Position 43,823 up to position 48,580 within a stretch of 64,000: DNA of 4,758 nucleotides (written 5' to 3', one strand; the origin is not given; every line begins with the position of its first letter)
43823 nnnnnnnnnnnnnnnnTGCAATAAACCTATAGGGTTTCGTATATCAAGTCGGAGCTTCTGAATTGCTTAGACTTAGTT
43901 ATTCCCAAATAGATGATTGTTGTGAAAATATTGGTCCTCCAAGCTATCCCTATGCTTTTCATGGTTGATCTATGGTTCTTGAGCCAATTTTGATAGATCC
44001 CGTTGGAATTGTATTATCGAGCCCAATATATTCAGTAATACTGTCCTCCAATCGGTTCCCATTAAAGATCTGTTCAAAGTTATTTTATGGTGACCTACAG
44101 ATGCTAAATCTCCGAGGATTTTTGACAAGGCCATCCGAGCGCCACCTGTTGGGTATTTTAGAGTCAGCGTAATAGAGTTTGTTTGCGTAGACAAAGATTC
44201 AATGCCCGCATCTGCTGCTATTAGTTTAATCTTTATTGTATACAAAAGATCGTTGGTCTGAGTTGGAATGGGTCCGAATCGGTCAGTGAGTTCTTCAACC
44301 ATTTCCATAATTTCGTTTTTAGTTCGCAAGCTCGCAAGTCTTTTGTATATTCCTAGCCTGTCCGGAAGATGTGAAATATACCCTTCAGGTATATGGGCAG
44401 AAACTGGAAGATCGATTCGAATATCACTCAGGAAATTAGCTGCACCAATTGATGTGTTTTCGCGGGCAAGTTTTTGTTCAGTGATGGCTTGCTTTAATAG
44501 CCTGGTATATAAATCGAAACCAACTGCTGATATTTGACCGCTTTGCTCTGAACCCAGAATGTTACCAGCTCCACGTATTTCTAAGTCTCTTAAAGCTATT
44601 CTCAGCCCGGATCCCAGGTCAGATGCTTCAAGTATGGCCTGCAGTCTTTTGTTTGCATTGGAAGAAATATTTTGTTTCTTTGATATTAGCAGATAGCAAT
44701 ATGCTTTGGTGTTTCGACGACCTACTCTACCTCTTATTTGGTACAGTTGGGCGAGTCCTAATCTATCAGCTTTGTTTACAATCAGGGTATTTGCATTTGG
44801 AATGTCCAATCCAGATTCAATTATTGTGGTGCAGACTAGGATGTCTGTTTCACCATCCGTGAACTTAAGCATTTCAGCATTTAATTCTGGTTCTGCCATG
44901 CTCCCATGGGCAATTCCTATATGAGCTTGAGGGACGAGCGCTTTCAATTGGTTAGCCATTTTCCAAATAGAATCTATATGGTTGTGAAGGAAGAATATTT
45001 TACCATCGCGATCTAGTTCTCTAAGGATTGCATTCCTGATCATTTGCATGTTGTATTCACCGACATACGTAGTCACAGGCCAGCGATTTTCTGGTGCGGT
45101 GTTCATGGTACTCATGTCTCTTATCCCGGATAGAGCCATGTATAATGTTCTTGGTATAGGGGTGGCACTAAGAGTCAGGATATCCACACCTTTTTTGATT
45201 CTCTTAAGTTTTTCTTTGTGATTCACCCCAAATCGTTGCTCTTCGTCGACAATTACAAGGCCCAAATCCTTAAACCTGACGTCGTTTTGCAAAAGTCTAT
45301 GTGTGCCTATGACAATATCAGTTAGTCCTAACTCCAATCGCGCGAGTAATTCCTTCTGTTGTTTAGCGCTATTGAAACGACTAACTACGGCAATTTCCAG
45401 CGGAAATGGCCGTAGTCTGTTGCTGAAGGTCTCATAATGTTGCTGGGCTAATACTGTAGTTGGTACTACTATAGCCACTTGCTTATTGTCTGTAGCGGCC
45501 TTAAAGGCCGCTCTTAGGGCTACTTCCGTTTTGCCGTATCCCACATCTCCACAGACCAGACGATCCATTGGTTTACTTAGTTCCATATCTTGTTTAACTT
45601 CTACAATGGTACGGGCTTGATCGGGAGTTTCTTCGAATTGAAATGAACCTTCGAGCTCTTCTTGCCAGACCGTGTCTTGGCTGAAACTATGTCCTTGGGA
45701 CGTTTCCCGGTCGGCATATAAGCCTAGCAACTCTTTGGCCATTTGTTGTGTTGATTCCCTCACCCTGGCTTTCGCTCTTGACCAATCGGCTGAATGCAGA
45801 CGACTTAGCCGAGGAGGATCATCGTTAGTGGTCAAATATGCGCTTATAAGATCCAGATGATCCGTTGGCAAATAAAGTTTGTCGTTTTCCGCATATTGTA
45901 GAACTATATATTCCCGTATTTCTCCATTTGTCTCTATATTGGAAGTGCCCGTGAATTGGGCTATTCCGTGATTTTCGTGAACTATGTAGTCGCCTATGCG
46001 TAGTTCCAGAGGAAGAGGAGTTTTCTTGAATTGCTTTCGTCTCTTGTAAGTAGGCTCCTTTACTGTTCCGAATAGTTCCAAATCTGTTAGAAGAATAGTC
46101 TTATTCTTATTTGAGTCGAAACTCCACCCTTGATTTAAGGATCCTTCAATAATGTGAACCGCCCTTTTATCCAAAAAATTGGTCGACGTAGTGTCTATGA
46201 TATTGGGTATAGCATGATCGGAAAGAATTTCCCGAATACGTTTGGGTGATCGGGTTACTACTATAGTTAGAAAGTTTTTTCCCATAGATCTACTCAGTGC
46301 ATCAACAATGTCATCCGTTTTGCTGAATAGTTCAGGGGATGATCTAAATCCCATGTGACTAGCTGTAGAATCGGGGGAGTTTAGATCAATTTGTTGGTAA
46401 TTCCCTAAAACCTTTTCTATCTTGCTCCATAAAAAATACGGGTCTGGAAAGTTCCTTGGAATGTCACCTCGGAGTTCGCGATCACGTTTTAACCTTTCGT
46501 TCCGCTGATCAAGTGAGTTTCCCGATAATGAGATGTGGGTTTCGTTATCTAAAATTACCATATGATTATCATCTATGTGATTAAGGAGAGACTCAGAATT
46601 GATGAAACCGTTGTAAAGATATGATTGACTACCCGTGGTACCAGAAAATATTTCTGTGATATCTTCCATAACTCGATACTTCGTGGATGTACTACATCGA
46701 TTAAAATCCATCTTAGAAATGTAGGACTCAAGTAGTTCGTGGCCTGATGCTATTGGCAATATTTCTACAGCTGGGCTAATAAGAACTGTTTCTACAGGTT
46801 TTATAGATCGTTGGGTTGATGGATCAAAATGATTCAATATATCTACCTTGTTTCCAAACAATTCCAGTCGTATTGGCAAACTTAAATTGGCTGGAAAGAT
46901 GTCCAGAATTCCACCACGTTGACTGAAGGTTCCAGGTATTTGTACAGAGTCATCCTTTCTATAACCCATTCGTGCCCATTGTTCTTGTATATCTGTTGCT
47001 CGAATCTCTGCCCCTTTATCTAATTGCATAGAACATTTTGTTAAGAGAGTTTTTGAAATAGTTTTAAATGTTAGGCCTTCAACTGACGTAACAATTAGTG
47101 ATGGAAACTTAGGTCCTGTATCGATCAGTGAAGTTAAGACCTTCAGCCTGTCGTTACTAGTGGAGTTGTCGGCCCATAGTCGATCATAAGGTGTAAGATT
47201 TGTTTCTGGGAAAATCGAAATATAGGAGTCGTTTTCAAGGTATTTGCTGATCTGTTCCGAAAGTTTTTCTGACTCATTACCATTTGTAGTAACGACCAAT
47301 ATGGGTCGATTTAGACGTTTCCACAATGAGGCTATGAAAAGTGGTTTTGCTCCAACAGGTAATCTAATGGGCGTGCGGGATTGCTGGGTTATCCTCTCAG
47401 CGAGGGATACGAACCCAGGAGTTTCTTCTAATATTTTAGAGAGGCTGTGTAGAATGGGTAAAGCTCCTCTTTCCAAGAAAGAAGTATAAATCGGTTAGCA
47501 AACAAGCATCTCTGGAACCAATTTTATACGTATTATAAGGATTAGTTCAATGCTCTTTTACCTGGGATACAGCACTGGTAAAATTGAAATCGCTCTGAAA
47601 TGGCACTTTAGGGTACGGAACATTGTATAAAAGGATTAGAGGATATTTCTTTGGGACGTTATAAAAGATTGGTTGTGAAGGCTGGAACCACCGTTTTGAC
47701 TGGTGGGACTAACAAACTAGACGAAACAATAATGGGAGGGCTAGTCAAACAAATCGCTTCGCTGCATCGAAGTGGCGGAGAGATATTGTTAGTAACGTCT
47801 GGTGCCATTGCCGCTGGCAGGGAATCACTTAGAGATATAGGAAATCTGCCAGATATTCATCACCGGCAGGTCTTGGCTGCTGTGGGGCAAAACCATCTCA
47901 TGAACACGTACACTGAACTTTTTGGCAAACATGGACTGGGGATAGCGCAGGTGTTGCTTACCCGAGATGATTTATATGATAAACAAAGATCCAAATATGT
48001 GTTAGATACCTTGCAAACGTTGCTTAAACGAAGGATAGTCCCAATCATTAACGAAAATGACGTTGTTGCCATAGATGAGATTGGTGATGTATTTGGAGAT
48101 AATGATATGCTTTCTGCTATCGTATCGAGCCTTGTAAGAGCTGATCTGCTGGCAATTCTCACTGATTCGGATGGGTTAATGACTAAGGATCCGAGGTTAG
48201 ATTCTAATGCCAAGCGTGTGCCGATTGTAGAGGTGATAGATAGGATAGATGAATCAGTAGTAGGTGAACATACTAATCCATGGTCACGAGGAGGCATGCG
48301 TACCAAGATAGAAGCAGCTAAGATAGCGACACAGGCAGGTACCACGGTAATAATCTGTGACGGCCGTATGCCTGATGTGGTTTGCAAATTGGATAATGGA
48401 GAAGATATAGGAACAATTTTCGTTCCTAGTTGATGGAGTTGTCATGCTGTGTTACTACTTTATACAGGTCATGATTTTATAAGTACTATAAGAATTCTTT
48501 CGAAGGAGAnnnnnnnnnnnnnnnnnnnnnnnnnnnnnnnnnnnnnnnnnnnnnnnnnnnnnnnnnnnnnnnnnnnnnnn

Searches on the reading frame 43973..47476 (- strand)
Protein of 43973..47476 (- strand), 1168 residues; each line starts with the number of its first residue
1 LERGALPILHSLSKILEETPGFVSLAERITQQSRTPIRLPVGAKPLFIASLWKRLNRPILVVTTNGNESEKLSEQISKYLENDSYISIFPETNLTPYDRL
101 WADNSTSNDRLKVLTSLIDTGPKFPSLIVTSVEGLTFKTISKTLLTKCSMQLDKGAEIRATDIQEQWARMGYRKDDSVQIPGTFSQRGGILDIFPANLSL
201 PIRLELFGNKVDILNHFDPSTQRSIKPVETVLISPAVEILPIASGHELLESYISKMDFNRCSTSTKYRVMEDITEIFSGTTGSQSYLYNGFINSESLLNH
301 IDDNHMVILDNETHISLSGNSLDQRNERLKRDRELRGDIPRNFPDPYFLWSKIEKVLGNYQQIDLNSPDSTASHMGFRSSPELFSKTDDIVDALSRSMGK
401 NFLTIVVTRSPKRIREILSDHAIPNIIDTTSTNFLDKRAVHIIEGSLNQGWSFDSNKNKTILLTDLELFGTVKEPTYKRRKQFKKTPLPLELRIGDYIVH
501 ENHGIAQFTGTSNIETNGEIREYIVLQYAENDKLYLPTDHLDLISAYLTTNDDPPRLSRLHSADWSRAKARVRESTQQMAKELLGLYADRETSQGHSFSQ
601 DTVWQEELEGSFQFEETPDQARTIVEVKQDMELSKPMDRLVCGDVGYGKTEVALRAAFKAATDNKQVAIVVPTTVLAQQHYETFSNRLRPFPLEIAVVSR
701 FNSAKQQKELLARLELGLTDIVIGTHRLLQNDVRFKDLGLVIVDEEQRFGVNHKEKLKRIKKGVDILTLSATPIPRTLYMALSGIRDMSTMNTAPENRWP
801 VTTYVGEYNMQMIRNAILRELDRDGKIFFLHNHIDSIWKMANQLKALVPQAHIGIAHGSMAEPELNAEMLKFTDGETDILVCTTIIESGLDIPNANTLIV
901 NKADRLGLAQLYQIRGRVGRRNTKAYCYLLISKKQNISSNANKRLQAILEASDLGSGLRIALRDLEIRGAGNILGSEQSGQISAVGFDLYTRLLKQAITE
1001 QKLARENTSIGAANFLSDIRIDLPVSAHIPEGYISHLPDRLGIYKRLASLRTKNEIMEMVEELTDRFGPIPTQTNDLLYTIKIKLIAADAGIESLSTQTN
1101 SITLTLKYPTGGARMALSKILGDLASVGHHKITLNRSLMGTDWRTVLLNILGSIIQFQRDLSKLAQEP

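Call 41: search_protein_families(library=pfam, proteins=[window:43973-47476:-], max_evalue=0.0001)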
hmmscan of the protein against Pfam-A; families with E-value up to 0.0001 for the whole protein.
window:43973-47476:- (1168 aa): 7 families
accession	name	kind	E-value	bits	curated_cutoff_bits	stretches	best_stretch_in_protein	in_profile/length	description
PF00270.35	DEAD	-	1.2e-26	93.8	26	1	617-778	1-164/167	DEAD/DEAH box helicase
PF03461.20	TRCF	-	2e-23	83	25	1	1023-1107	1-85/95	TRCF domain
PF17757.6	UvrB_inter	-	2.5e-21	76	22.9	1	151-237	2-89/91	UvrB interaction domain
PF02559.22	CarD_TRCF_RID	-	1.2e-20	73.7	23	1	492-547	1-56/57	CarD-like/TRCF RID domain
PF00271.37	Helicase_C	-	1.9e-17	64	23.5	1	816-921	9-109/110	Helicase conserved C-terminal domain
PF04851.21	ResIII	-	2.8e-08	34.3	22.5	1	617-773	5-162/164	Type III restriction enzyme, res subunit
PF22590.2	Cas3-like_C_2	-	6.3e-05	23.7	27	0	825-922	3-105/106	CRISPR-associated nuclease/helicase Cas3, C-terminal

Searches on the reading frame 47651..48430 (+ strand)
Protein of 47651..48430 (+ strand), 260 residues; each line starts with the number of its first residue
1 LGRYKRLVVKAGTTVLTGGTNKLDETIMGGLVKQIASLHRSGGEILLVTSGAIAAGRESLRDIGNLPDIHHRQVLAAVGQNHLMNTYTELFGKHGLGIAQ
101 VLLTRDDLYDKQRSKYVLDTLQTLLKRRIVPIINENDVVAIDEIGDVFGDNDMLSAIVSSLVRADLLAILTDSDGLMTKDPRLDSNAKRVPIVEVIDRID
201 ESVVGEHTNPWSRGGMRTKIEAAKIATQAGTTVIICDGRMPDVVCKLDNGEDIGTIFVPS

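Call 41: search_protein_families(library=pfam, proteins=[window:47651-48430:+], max_evalue=0.0001)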
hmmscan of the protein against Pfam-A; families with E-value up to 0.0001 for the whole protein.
window:47651-48430:+ (260 aa): 1 family
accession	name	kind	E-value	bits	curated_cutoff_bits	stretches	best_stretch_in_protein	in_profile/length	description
PF00696.33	AA_kinase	-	1.7e-42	146.2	24.9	1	5-237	1-234/234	Amino acid kinase family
